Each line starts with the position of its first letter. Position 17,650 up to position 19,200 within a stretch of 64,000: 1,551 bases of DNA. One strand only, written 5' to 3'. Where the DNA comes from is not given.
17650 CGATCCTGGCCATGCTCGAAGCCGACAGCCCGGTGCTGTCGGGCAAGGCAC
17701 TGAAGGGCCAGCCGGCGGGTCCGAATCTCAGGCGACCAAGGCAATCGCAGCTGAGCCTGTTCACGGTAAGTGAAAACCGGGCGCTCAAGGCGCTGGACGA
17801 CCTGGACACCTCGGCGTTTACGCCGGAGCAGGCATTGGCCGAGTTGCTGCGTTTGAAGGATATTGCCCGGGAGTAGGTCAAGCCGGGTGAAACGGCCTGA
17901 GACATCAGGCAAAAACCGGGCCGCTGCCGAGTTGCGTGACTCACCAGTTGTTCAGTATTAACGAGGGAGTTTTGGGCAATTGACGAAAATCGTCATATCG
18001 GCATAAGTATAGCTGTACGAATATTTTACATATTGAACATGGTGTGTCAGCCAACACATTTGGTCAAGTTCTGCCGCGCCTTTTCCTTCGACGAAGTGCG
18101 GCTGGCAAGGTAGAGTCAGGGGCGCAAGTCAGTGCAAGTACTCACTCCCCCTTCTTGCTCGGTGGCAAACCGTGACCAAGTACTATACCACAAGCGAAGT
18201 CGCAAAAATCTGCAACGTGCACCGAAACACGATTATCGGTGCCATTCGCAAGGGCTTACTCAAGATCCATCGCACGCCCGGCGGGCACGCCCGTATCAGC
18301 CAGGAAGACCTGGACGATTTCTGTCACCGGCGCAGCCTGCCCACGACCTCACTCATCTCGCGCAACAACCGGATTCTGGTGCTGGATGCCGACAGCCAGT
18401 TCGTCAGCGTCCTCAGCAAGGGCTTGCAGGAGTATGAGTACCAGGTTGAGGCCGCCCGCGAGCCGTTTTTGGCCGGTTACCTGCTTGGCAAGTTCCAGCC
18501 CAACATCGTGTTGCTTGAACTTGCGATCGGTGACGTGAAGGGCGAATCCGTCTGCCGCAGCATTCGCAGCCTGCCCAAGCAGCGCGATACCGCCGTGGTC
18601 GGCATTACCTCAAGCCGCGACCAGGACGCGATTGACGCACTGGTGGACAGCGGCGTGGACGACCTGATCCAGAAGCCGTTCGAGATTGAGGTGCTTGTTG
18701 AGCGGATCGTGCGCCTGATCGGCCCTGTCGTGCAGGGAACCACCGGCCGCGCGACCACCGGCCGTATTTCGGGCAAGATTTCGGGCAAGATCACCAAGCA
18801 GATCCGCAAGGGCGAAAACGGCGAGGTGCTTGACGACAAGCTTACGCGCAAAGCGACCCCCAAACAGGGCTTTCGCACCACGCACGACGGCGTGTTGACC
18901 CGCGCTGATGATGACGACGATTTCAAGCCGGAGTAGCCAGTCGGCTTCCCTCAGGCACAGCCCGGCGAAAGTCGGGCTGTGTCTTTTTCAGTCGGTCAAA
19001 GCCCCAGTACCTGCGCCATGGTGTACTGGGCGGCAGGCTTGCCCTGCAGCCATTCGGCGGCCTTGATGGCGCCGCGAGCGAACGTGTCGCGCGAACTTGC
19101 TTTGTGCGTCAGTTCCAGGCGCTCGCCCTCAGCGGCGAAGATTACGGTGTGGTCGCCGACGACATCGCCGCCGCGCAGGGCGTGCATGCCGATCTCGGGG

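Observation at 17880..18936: HTH_17-receiver regulator with Glu at the phosphoacceptor position, behind a 290-bp AT-rich region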

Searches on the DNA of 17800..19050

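Call 48: search_rna_families(source=window, start=17800, end=19050, threshold=evalue, max_evalue=1)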
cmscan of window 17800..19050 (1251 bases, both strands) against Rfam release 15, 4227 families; matches with E-value up to 1: 4.
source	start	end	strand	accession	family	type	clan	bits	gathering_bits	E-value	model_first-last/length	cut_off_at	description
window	18954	18987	-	RF02621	BSnc120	Gene; sRNA;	-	19.5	114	0.25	37-70/88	no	Brucella sRNA 120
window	18940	19048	+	RF00599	SNORA77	Gene; snRNA; snoRNA; HACA-box;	-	18.9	42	0.37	1-125/125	no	Small nucleolar RNA SNORA77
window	18798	18999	+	RF02225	sX6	Gene; sRNA;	-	18.3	40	0.03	1-342/342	no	Proteobacterial sRNA sX6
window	18900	18997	-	RF02739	Rev41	Gene; sRNA;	-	17.1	535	0.023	1-480/480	no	Soft rot Enterobacteriaceae Rev 41 sRNA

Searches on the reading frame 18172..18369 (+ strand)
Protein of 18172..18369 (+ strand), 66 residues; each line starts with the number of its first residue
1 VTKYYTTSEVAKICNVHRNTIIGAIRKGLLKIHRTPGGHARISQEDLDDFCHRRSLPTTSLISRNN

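Call 29: search_solved_structures(query=window:18172-18369:+, max_evalue=10, show_alignments=3)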
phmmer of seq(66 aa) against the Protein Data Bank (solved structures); distinct sequences matched with E-value up to 10: 5.
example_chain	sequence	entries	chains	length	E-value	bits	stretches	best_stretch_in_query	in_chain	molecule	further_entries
8jbs_A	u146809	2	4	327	0.0082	19.6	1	4-51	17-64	Putative cobalamin binding protein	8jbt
6amk_A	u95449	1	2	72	1.2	12.8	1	5-46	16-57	Putative DNA-binding protein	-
6ama_A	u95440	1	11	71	1.6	12.4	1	5-46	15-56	Putative DNA-binding protein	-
3whp_A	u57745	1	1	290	1.7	12.3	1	5-48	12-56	Probable transcriptional regulator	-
5c8d_A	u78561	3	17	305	1.7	12.3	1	5-48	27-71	Light-dependent transcriptional regulator CarH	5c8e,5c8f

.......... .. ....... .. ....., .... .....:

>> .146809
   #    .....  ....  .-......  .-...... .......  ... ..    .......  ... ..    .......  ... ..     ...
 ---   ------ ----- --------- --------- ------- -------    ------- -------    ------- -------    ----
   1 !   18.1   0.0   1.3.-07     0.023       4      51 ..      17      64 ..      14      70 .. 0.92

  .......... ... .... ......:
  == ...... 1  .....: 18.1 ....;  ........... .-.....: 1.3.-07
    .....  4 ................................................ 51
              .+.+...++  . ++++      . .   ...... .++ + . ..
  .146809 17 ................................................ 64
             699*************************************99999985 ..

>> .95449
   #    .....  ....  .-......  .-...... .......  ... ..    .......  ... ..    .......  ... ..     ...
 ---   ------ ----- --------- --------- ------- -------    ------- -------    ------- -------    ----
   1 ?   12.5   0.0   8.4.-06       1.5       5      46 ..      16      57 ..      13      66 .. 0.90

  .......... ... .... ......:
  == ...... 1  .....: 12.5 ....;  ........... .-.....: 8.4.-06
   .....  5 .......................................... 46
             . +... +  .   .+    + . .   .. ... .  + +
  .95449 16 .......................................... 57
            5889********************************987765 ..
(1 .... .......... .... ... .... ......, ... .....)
